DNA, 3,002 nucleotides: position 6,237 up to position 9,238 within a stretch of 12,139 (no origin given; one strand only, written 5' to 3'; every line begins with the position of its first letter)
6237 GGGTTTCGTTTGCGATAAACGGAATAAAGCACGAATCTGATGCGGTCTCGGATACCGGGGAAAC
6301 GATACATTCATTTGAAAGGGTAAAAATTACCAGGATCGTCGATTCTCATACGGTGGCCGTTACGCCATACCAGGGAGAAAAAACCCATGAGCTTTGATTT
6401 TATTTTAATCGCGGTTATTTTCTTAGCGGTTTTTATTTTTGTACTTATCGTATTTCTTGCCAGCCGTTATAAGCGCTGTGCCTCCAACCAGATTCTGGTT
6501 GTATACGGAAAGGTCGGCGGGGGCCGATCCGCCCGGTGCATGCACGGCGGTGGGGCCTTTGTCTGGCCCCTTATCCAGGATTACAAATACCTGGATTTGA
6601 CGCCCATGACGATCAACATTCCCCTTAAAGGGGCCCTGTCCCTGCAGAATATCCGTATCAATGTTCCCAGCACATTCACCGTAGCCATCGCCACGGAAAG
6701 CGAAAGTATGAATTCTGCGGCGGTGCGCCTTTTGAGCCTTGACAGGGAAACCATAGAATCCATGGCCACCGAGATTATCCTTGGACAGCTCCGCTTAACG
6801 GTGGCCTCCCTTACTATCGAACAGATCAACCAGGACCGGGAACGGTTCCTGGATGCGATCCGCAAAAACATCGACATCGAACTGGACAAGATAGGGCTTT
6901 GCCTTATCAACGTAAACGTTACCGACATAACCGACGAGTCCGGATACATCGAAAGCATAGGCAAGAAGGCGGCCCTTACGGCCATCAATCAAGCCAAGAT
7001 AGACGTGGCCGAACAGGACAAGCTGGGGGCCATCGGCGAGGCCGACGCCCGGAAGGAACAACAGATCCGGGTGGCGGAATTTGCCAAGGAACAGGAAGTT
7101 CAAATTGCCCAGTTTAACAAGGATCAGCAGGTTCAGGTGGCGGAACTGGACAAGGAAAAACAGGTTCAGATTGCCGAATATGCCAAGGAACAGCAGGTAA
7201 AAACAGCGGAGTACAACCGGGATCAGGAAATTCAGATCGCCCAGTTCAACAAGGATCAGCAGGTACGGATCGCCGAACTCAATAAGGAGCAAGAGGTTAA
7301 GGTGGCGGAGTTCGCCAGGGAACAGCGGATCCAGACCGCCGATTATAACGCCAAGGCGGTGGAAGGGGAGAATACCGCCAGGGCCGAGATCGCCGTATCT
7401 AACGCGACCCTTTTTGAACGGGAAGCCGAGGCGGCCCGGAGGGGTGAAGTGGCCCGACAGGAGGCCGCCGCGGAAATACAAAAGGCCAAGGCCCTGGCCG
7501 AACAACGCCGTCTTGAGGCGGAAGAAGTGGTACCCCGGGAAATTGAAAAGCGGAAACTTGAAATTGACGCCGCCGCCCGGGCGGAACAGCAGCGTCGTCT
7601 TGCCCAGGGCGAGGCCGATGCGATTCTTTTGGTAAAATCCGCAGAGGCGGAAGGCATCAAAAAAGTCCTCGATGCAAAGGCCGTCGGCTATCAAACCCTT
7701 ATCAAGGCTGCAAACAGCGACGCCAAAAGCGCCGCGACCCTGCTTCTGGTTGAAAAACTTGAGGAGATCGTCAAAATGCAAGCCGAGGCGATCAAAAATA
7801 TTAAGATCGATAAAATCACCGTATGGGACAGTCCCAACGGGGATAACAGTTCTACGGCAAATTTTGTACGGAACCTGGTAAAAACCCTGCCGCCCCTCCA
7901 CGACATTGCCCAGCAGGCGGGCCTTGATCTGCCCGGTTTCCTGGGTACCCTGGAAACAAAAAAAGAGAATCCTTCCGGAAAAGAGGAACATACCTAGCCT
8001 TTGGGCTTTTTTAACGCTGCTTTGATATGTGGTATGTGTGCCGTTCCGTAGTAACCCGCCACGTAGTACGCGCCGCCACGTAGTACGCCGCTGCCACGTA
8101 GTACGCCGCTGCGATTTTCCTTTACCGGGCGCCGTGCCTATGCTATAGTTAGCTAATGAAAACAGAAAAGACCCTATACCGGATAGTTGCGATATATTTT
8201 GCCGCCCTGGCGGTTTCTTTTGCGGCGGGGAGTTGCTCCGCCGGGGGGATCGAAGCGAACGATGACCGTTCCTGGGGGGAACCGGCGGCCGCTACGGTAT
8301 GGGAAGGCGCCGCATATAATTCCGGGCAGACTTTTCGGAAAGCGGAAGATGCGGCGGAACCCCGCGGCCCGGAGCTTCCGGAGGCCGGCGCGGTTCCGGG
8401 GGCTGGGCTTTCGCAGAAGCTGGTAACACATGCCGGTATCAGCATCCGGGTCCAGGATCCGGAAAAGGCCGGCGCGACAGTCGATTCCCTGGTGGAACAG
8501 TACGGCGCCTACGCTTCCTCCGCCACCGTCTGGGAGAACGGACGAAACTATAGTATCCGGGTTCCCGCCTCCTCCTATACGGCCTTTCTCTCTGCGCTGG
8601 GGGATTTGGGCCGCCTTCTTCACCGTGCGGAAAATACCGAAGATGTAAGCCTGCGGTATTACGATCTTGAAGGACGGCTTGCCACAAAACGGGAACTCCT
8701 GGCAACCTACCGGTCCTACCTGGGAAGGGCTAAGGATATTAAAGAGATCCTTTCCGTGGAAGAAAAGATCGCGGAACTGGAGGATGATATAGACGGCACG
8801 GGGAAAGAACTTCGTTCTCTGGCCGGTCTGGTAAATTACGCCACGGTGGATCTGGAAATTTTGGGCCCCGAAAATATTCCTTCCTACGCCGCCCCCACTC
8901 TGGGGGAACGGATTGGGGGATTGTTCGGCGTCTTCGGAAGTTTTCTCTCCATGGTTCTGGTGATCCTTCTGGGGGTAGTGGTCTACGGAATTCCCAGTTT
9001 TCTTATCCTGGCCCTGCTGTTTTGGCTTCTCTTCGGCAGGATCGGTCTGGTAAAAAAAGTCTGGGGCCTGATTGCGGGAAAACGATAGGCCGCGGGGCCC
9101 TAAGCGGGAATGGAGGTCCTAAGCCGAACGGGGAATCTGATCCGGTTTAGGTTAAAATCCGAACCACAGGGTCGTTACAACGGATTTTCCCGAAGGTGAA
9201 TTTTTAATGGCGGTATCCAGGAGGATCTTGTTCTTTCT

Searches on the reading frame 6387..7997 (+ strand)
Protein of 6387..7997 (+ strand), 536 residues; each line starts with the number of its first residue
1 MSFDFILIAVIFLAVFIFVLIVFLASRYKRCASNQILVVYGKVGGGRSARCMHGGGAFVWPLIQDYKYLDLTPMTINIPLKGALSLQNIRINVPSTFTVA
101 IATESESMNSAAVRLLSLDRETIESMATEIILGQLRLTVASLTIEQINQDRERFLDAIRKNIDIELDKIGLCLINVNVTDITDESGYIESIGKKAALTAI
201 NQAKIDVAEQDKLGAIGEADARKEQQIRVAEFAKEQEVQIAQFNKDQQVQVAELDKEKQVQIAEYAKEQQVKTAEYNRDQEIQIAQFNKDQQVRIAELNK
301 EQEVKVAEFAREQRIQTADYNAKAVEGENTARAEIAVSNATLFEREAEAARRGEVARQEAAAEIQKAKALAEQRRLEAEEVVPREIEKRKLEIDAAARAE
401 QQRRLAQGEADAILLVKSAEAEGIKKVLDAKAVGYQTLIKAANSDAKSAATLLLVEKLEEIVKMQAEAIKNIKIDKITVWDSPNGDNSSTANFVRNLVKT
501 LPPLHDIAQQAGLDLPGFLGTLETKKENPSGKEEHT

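Call 5: search_protein_families(library=pfam, proteins=[window:6387-7997:+], max_evalue=0.1)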
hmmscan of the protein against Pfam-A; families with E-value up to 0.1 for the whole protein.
window:6387-7997:+ (536 aa): 1 family
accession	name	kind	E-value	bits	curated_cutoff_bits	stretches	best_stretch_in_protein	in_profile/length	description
PF01145.31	Band_7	-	5.8e-26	92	23.6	1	33-212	5-176/176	SPFH domain / Band 7 family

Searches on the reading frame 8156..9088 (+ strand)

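Call 5: search_protein_families(library=pfam, proteins=[window:8156-9088:+], max_evalue=0.1)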
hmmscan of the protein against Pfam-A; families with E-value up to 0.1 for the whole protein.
window:8156-9088:+ (310 aa): 1 family
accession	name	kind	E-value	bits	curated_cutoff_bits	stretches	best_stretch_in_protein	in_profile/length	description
PF14257.11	DUF4349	-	5.7e-47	160.3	27.7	1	87-290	1-213/213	Domain of unknown function (DUF4349)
